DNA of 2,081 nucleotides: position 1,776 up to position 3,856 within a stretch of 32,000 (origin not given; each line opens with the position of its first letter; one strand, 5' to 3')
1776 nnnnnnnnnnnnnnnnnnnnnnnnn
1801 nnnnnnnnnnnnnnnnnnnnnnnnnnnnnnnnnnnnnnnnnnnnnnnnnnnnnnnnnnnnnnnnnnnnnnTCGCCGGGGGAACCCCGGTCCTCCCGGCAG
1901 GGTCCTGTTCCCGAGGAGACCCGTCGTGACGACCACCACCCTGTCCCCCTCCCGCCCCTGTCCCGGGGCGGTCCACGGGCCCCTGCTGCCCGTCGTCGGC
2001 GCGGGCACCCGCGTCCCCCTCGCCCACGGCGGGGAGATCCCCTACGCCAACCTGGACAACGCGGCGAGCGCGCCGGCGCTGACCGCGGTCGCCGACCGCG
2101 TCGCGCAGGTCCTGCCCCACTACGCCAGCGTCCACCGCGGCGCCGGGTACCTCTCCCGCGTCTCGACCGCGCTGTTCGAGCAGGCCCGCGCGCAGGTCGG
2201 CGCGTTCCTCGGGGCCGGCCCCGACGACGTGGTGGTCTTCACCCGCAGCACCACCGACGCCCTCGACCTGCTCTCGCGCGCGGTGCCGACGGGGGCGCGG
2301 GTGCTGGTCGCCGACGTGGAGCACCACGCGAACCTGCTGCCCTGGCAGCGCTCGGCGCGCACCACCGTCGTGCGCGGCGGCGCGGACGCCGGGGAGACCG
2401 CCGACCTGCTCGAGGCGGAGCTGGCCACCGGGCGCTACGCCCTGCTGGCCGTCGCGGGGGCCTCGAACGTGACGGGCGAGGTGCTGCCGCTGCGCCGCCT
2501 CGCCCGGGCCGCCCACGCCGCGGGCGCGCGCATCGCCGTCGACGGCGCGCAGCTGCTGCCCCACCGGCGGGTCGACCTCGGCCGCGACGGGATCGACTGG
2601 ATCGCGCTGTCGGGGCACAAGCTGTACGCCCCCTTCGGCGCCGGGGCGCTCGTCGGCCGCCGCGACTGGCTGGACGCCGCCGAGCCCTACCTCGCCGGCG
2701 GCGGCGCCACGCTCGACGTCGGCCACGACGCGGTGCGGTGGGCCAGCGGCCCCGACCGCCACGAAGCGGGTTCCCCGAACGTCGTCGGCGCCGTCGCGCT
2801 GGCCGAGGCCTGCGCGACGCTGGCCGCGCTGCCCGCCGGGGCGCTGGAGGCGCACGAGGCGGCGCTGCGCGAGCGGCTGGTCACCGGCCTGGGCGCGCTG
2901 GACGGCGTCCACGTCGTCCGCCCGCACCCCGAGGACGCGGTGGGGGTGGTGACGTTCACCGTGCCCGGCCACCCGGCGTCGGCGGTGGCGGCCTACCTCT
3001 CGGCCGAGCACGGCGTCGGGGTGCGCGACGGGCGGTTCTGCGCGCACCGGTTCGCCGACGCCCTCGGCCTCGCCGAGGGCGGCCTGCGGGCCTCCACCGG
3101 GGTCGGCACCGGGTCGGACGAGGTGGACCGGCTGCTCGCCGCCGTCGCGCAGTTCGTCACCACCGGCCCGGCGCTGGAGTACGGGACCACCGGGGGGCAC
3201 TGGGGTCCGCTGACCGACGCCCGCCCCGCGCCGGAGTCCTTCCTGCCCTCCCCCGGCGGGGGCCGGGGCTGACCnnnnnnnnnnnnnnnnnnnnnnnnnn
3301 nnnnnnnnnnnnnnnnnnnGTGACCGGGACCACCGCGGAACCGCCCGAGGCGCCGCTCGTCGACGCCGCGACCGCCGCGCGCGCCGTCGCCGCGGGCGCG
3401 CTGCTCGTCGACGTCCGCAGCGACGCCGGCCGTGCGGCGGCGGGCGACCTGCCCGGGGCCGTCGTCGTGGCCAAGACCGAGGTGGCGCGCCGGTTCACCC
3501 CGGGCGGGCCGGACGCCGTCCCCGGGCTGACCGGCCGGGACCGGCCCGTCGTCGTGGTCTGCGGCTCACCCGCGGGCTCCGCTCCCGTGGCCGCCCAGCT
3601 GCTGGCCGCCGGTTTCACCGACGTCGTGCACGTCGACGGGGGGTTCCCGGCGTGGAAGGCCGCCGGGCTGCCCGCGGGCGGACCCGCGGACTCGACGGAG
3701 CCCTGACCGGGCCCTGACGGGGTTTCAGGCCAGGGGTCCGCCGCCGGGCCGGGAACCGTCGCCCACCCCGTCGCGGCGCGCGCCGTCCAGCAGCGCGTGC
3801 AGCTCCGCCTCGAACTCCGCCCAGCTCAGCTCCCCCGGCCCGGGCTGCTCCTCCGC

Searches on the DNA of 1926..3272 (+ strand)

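Call 15: search_rna_families(sources=[L001, L002, L003, L004, L005, L006, L007, L008, L009, L010, L011, L012, L013, L014, L015, L016, L017, L018, L019, L020], threshold=gathering)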
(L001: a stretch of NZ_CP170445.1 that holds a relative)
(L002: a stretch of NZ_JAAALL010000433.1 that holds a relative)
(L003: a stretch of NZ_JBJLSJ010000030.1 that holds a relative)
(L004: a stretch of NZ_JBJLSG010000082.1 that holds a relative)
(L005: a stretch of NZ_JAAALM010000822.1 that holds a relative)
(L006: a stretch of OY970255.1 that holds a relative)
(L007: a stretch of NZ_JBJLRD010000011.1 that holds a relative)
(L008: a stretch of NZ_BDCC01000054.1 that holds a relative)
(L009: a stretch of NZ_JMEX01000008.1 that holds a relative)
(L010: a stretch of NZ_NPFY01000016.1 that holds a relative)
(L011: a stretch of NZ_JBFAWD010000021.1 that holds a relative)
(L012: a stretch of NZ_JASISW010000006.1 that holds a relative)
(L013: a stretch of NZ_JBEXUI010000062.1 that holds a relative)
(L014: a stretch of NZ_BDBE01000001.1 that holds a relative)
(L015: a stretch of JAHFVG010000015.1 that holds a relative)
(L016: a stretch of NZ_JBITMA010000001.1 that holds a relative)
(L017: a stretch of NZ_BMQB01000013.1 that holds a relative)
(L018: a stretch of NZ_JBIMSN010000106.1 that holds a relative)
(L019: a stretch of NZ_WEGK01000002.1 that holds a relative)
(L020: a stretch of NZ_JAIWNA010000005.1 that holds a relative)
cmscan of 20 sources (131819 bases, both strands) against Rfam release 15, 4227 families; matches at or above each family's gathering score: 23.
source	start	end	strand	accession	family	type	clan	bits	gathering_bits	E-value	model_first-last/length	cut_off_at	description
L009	2792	2907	+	RF00634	SAM-IV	Cis-reg; riboswitch;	CL00012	112.6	38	1.1e-19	1-116/116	no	SAM (S-adenosyl methionine) riboswitch aptamer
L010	2792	2907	+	RF00634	SAM-IV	Cis-reg; riboswitch;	CL00012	112.6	38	1.1e-19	1-116/116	no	SAM (S-adenosyl methionine) riboswitch aptamer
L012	2802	2917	+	RF00634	SAM-IV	Cis-reg; riboswitch;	CL00012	112.5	38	1.2e-19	1-116/116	no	SAM (S-adenosyl methionine) riboswitch aptamer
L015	2801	2916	+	RF00634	SAM-IV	Cis-reg; riboswitch;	CL00012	111.7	38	1.8e-19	1-116/116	no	SAM (S-adenosyl methionine) riboswitch aptamer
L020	2806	2920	+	RF00634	SAM-IV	Cis-reg; riboswitch;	CL00012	111.5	38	2e-19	1-116/116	no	SAM (S-adenosyl methionine) riboswitch aptamer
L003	2832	2945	+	RF00634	SAM-IV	Cis-reg; riboswitch;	CL00012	111.3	38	2.2e-19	1-116/116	no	SAM (S-adenosyl methionine) riboswitch aptamer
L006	2820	2932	+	RF00634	SAM-IV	Cis-reg; riboswitch;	CL00012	111.1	38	2.5e-19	1-116/116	no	SAM (S-adenosyl methionine) riboswitch aptamer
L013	2799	2912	+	RF00634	SAM-IV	Cis-reg; riboswitch;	CL00012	110.9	38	2.8e-19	1-116/116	no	SAM (S-adenosyl methionine) riboswitch aptamer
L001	2833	2946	+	RF00634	SAM-IV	Cis-reg; riboswitch;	CL00012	110.2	38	3.8e-19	1-116/116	no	SAM (S-adenosyl methionine) riboswitch aptamer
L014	2806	2920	+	RF00634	SAM-IV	Cis-reg; riboswitch;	CL00012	110.1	38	4e-19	1-116/116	no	SAM (S-adenosyl methionine) riboswitch aptamer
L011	2785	2898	+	RF00634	SAM-IV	Cis-reg; riboswitch;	CL00012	109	38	7.3e-19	1-116/116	no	SAM (S-adenosyl methionine) riboswitch aptamer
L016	2800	2913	+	RF00634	SAM-IV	Cis-reg; riboswitch;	CL00012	109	38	7.3e-19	1-116/116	no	SAM (S-adenosyl methionine) riboswitch aptamer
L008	2818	2931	+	RF00634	SAM-IV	Cis-reg; riboswitch;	CL00012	108.1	38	1.2e-18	1-116/116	no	SAM (S-adenosyl methionine) riboswitch aptamer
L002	1210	1323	+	RF00634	SAM-IV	Cis-reg; riboswitch;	CL00012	107.4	38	1.7e-18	1-116/116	no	SAM (S-adenosyl methionine) riboswitch aptamer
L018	2799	2916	+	RF00634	SAM-IV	Cis-reg; riboswitch;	CL00012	107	38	2e-18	1-116/116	no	SAM (S-adenosyl methionine) riboswitch aptamer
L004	2844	2958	+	RF00634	SAM-IV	Cis-reg; riboswitch;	CL00012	106.9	38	2.2e-18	1-116/116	no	SAM (S-adenosyl methionine) riboswitch aptamer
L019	2813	2926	+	RF00634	SAM-IV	Cis-reg; riboswitch;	CL00012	104.2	38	8.8e-18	1-116/116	no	SAM (S-adenosyl methionine) riboswitch aptamer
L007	2838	2951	+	RF00634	SAM-IV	Cis-reg; riboswitch;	CL00012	103.4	38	1.3e-17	1-116/116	no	SAM (S-adenosyl methionine) riboswitch aptamer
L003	2633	2724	-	RF00162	SAM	Cis-reg; riboswitch;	CL00012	62.2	44.4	9.7e-12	1-108/108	no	SAM riboswitch aptamer (S box leader)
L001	2581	2672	-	RF00162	SAM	Cis-reg; riboswitch;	CL00012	58.4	44.4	1.3e-10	1-108/108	no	SAM riboswitch aptamer (S box leader)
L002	1025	1116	-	RF00162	SAM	Cis-reg; riboswitch;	CL00012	57.8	44.4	1.9e-10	1-108/108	no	SAM riboswitch aptamer (S box leader)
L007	2673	2761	-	RF00162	SAM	Cis-reg; riboswitch;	CL00012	55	44.4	1.2e-09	1-108/108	no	SAM riboswitch aptamer (S box leader)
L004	2589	2675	-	RF00162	SAM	Cis-reg; riboswitch;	CL00012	54.1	44.4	2.3e-09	1-108/108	no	SAM riboswitch aptamer (S box leader)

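Call 16: search_rna_families(sources=[L021, L022, L023, L024, L025, L026, L027, L028, L029, L030, L031, L032, L033, L034, L035, L036, L037, L038, L039, L040], threshold=gathering)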
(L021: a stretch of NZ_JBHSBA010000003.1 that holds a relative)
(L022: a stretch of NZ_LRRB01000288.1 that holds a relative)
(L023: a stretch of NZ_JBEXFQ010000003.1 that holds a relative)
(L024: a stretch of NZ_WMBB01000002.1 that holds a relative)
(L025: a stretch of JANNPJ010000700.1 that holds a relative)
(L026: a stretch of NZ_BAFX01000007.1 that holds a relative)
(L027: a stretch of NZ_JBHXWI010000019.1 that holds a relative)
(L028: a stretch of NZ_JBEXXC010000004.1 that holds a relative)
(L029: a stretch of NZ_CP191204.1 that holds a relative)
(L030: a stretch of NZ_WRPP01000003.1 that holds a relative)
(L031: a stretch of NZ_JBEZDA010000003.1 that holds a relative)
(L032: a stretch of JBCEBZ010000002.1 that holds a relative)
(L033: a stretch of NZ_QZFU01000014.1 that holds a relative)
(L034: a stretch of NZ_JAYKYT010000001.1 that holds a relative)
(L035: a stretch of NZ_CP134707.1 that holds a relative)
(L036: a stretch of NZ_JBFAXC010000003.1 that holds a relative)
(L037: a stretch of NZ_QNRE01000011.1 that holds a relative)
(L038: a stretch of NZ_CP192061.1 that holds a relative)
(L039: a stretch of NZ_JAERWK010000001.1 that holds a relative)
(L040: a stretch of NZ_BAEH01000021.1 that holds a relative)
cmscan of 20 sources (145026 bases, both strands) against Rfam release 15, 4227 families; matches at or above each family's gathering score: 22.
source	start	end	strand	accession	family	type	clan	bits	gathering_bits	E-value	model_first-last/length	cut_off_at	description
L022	2801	2914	+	RF00634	SAM-IV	Cis-reg; riboswitch;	CL00012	112.7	38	1.2e-19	1-116/116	no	SAM (S-adenosyl methionine) riboswitch aptamer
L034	2789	2902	+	RF00634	SAM-IV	Cis-reg; riboswitch;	CL00012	112.3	38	1.5e-19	1-116/116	no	SAM (S-adenosyl methionine) riboswitch aptamer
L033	2811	2924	+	RF00634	SAM-IV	Cis-reg; riboswitch;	CL00012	112.2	38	1.5e-19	1-116/116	no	SAM (S-adenosyl methionine) riboswitch aptamer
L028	2800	2913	+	RF00634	SAM-IV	Cis-reg; riboswitch;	CL00012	111.7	38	1.9e-19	1-116/116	no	SAM (S-adenosyl methionine) riboswitch aptamer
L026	2803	2916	+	RF00634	SAM-IV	Cis-reg; riboswitch;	CL00012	111.2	38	2.6e-19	1-116/116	no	SAM (S-adenosyl methionine) riboswitch aptamer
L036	2802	2915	+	RF00634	SAM-IV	Cis-reg; riboswitch;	CL00012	111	38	2.8e-19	1-116/116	no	SAM (S-adenosyl methionine) riboswitch aptamer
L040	2849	2962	+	RF00634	SAM-IV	Cis-reg; riboswitch;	CL00012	110.9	38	3e-19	1-116/116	no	SAM (S-adenosyl methionine) riboswitch aptamer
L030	2790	2903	+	RF00634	SAM-IV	Cis-reg; riboswitch;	CL00012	110.7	38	3.4e-19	1-116/116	no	SAM (S-adenosyl methionine) riboswitch aptamer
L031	2810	2923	+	RF00634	SAM-IV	Cis-reg; riboswitch;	CL00012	110.6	38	3.4e-19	1-116/116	no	SAM (S-adenosyl methionine) riboswitch aptamer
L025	2756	2869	+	RF00634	SAM-IV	Cis-reg; riboswitch;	CL00012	109.9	38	5e-19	1-116/116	no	SAM (S-adenosyl methionine) riboswitch aptamer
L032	2799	2913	+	RF00634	SAM-IV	Cis-reg; riboswitch;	CL00012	108.9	38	8.3e-19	1-116/116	no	SAM (S-adenosyl methionine) riboswitch aptamer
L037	2811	2924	+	RF00634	SAM-IV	Cis-reg; riboswitch;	CL00012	108.5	38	1e-18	1-116/116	no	SAM (S-adenosyl methionine) riboswitch aptamer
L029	2801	2914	+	RF00634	SAM-IV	Cis-reg; riboswitch;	CL00012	108.4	38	1.1e-18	1-116/116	no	SAM (S-adenosyl methionine) riboswitch aptamer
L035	2799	2913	+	RF00634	SAM-IV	Cis-reg; riboswitch;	CL00012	107.7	38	1.6e-18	1-116/116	no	SAM (S-adenosyl methionine) riboswitch aptamer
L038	2798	2911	+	RF00634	SAM-IV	Cis-reg; riboswitch;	CL00012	107.3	38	2e-18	1-116/116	no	SAM (S-adenosyl methionine) riboswitch aptamer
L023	2812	2925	+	RF00634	SAM-IV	Cis-reg; riboswitch;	CL00012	107.1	38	2.2e-18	1-116/116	no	SAM (S-adenosyl methionine) riboswitch aptamer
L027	2799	2913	+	RF00634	SAM-IV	Cis-reg; riboswitch;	CL00012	107.1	38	2.1e-18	1-116/116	no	SAM (S-adenosyl methionine) riboswitch aptamer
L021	2812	2926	+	RF00634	SAM-IV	Cis-reg; riboswitch;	CL00012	106.9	38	2.5e-18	1-116/116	no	SAM (S-adenosyl methionine) riboswitch aptamer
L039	2812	2926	+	RF00634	SAM-IV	Cis-reg; riboswitch;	CL00012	106.1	38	3.6e-18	1-116/116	no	SAM (S-adenosyl methionine) riboswitch aptamer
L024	2805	2918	+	RF00634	SAM-IV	Cis-reg; riboswitch;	CL00012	104.8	38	7e-18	1-116/116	no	SAM (S-adenosyl methionine) riboswitch aptamer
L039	4508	4619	+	RF00634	SAM-IV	Cis-reg; riboswitch;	CL00012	91.9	38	6e-15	1-116/116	no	SAM (S-adenosyl methionine) riboswitch aptamer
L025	2530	2611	-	RF00005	tRNA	Gene; tRNA;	CL00001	50.4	29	1.8e-07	1-71/71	no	tRNA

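Call 17: search_rna_families(sources=[L041, L042, L043, L044, L045, L046, L047, L048, L049, L050, L051, L052, L053, L054, L055, L056, L057, L058, L059, L060], threshold=gathering)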
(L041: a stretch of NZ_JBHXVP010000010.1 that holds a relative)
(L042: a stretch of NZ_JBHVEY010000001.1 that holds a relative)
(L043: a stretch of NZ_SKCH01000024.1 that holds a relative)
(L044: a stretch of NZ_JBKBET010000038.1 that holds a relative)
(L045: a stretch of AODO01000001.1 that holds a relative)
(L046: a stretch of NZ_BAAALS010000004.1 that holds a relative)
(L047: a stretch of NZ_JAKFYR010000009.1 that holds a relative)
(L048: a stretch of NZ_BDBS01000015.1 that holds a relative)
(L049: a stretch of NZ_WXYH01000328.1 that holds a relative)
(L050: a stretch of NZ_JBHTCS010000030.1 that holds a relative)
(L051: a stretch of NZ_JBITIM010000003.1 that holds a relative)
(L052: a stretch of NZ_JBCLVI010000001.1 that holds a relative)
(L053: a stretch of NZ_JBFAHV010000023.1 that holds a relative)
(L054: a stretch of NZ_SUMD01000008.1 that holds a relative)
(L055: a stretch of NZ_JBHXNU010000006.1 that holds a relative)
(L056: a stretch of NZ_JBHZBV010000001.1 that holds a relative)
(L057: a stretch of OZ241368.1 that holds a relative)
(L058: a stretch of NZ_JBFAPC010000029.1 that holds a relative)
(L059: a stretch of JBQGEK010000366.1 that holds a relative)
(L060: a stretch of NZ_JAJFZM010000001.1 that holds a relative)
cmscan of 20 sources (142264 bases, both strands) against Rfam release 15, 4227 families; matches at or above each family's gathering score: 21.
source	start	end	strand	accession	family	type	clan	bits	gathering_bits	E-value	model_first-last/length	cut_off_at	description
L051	2810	2923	+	RF00634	SAM-IV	Cis-reg; riboswitch;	CL00012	114.9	38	3.7e-20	1-116/116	no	SAM (S-adenosyl methionine) riboswitch aptamer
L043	2801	2915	+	RF00634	SAM-IV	Cis-reg; riboswitch;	CL00012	114.5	38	4.4e-20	1-116/116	no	SAM (S-adenosyl methionine) riboswitch aptamer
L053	2803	2916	+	RF00634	SAM-IV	Cis-reg; riboswitch;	CL00012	113.9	38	6e-20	1-116/116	no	SAM (S-adenosyl methionine) riboswitch aptamer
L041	2764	2877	+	RF00634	SAM-IV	Cis-reg; riboswitch;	CL00012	112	38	1.6e-19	1-116/116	no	SAM (S-adenosyl methionine) riboswitch aptamer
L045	2765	2881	+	RF00634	SAM-IV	Cis-reg; riboswitch;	CL00012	111.5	38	2.2e-19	1-116/116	no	SAM (S-adenosyl methionine) riboswitch aptamer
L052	2849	2962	+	RF00634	SAM-IV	Cis-reg; riboswitch;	CL00012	111.2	38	2.5e-19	1-116/116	no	SAM (S-adenosyl methionine) riboswitch aptamer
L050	2829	2944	+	RF00634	SAM-IV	Cis-reg; riboswitch;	CL00012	110.4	38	3.8e-19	1-116/116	no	SAM (S-adenosyl methionine) riboswitch aptamer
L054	2769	2884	+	RF00634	SAM-IV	Cis-reg; riboswitch;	CL00012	110.4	38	3.8e-19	1-116/116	no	SAM (S-adenosyl methionine) riboswitch aptamer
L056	2774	2889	+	RF00634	SAM-IV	Cis-reg; riboswitch;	CL00012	109.7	38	5.6e-19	1-116/116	no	SAM (S-adenosyl methionine) riboswitch aptamer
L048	2811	2924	+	RF00634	SAM-IV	Cis-reg; riboswitch;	CL00012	109.5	38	6.2e-19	1-116/116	no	SAM (S-adenosyl methionine) riboswitch aptamer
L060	2800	2913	+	RF00634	SAM-IV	Cis-reg; riboswitch;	CL00012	109.3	38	6.7e-19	1-116/116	no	SAM (S-adenosyl methionine) riboswitch aptamer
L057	2727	2841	+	RF00634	SAM-IV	Cis-reg; riboswitch;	CL00012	109.2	38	7.2e-19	1-116/116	no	SAM (S-adenosyl methionine) riboswitch aptamer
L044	2811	2924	+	RF00634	SAM-IV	Cis-reg; riboswitch;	CL00012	109.1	38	7.5e-19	1-116/116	no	SAM (S-adenosyl methionine) riboswitch aptamer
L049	2799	2913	+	RF00634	SAM-IV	Cis-reg; riboswitch;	CL00012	108.9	38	8.2e-19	1-116/116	no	SAM (S-adenosyl methionine) riboswitch aptamer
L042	2799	2913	+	RF00634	SAM-IV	Cis-reg; riboswitch;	CL00012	108.6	38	9.8e-19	1-116/116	no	SAM (S-adenosyl methionine) riboswitch aptamer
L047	2785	2902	+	RF00634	SAM-IV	Cis-reg; riboswitch;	CL00012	108.4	38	1.1e-18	1-116/116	no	SAM (S-adenosyl methionine) riboswitch aptamer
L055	2755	2871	+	RF00634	SAM-IV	Cis-reg; riboswitch;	CL00012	107.8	38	1.5e-18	1-116/116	no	SAM (S-adenosyl methionine) riboswitch aptamer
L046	2821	2934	+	RF00634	SAM-IV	Cis-reg; riboswitch;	CL00012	101.5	38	3.9e-17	1-116/116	no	SAM (S-adenosyl methionine) riboswitch aptamer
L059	221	340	+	RF00634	SAM-IV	Cis-reg; riboswitch;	CL00012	100.7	38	5.8e-17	1-116/116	no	SAM (S-adenosyl methionine) riboswitch aptamer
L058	2833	2956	+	RF00634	SAM-IV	Cis-reg; riboswitch;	CL00012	86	38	1.2e-13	1-116/116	no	SAM (S-adenosyl methionine) riboswitch aptamer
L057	2514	2595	-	RF00005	tRNA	Gene; tRNA;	CL00001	50.4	29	1.7e-07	1-71/71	no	tRNA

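Call 18: search_rna_families(sources=[L061, L062, L063, L064, L065, L066, L067, L068, L069, L070, L071, L072, L073, L074, L075, L076, L077, L078, L079, L080], threshold=gathering)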
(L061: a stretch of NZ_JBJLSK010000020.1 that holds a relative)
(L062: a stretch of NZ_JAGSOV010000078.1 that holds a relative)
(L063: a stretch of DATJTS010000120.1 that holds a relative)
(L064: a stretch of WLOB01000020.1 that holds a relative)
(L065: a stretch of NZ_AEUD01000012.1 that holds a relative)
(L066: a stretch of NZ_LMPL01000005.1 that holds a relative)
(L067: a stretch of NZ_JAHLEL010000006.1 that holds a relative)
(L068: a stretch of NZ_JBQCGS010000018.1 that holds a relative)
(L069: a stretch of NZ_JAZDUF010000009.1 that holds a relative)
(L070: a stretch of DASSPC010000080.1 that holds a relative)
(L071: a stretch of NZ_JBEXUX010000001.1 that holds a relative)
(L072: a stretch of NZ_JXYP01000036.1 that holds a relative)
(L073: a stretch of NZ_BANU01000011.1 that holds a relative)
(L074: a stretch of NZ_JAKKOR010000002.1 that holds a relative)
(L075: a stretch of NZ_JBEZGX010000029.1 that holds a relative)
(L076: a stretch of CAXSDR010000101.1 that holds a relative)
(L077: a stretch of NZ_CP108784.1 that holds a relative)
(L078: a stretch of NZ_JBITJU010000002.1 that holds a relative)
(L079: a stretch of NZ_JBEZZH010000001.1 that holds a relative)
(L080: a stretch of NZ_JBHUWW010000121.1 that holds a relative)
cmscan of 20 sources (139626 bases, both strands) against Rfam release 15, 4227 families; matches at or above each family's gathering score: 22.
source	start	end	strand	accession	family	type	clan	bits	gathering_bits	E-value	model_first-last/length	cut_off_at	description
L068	2780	2892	+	RF00634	SAM-IV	Cis-reg; riboswitch;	CL00012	116.7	38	1.4e-20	1-116/116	no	SAM (S-adenosyl methionine) riboswitch aptamer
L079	2799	2912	+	RF00634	SAM-IV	Cis-reg; riboswitch;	CL00012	115.6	38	2.5e-20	1-116/116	no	SAM (S-adenosyl methionine) riboswitch aptamer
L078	2841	2954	+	RF00634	SAM-IV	Cis-reg; riboswitch;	CL00012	114.7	38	3.9e-20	1-116/116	no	SAM (S-adenosyl methionine) riboswitch aptamer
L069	2813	2926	+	RF00634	SAM-IV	Cis-reg; riboswitch;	CL00012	113.1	38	9.4e-20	1-116/116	no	SAM (S-adenosyl methionine) riboswitch aptamer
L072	2848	2963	+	RF00634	SAM-IV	Cis-reg; riboswitch;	CL00012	108.3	38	1.1e-18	1-116/116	no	SAM (S-adenosyl methionine) riboswitch aptamer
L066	2854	2969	+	RF00634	SAM-IV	Cis-reg; riboswitch;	CL00012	108.2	38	1.2e-18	1-116/116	no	SAM (S-adenosyl methionine) riboswitch aptamer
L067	2840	2954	+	RF00634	SAM-IV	Cis-reg; riboswitch;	CL00012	106.7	38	2.6e-18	1-116/116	no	SAM (S-adenosyl methionine) riboswitch aptamer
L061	2832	2945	+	RF00634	SAM-IV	Cis-reg; riboswitch;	CL00012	106.5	38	2.8e-18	1-116/116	no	SAM (S-adenosyl methionine) riboswitch aptamer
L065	2843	2956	+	RF00634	SAM-IV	Cis-reg; riboswitch;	CL00012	106.3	38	3.2e-18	1-116/116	no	SAM (S-adenosyl methionine) riboswitch aptamer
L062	1103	1216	+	RF00634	SAM-IV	Cis-reg; riboswitch;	CL00012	106.2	38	3.4e-18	1-116/116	no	SAM (S-adenosyl methionine) riboswitch aptamer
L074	2878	2990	+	RF00634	SAM-IV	Cis-reg; riboswitch;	CL00012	104.6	38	7.8e-18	1-116/116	no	SAM (S-adenosyl methionine) riboswitch aptamer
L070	2766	2882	+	RF00634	SAM-IV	Cis-reg; riboswitch;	CL00012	103.7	38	1.2e-17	1-116/116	no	SAM (S-adenosyl methionine) riboswitch aptamer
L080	2800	2917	+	RF00634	SAM-IV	Cis-reg; riboswitch;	CL00012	103.4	38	1.4e-17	1-116/116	no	SAM (S-adenosyl methionine) riboswitch aptamer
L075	2879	2996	+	RF00634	SAM-IV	Cis-reg; riboswitch;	CL00012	102.8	38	1.9e-17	1-116/116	no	SAM (S-adenosyl methionine) riboswitch aptamer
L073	2843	2956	+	RF00634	SAM-IV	Cis-reg; riboswitch;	CL00012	100.9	38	5.1e-17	1-116/116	no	SAM (S-adenosyl methionine) riboswitch aptamer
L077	2614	2730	+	RF00634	SAM-IV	Cis-reg; riboswitch;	CL00012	100.2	38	7.3e-17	1-116/116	no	SAM (S-adenosyl methionine) riboswitch aptamer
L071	2621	2737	+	RF00634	SAM-IV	Cis-reg; riboswitch;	CL00012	98.8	38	1.6e-16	1-116/116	no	SAM (S-adenosyl methionine) riboswitch aptamer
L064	2797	2918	+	RF00634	SAM-IV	Cis-reg; riboswitch;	CL00012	87.6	38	5.2e-14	1-116/116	no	SAM (S-adenosyl methionine) riboswitch aptamer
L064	5845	5917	+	RF00005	tRNA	Gene; tRNA;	CL00001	70.5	29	4.9e-13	1-71/71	no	tRNA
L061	2598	2689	-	RF00162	SAM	Cis-reg; riboswitch;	CL00012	60.2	44.4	4.1e-11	1-108/108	no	SAM riboswitch aptamer (S box leader)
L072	4430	4508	+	RF01750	ZMP-ZTP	Cis-reg; riboswitch;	-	47.5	39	0.00026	1-86/86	no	ZMP/ZTP riboswitch aptamer (pfl RNA motif)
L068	5657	5794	+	RF00379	c-di-AMP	Cis-reg; riboswitch;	-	42.8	38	2.8e-06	1-134/134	no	c-di-AMP riboswitch aptamer (ydaO/yuaA leader)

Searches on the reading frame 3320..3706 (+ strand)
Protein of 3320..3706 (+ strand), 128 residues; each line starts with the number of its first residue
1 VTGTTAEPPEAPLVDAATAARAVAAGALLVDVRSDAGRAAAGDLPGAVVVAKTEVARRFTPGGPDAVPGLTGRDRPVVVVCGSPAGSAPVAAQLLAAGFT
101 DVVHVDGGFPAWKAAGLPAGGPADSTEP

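Call 9: search_protein_families(library=pfam, proteins=[window:3320-3706:+])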
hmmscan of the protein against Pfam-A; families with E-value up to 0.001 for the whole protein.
window:3320-3706:+ (128 aa): 1 family
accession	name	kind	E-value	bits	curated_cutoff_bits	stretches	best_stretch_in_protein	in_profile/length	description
PF00581.25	Rhodanese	-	1.2e-12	48.6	22.2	1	20-115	6-102/102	Rhodanese-like domain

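Call 11: search_protein_families(library=ncbifam, proteins=[window:3320-3706:+])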
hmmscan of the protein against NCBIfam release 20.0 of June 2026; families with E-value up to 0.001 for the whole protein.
window:3320-3706:+ (128 aa): 4 families
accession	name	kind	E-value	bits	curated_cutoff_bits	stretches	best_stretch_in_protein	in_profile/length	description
NF006444.0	PRK08762.1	equivalog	5.6e-14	51.6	449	1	14-124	17-119/387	molybdopterin-synthase adenylyltransferase MoeB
NF001195.0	PRK00162.1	equivalog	1.6e-08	34.8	102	1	25-116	19-100/108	thiosulfate sulfurtransferase GlpE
NF005902.0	PRK07878.1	equivalog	1.5e-06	27.3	647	1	28-113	305-382/392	adenylyltransferase/sulfurtransferase MoeZ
NF041203.1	rhodanese_LYCAU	equivalog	1.1e-05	25.1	115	1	58-118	60-122/126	rhodanese-related (seleno)protein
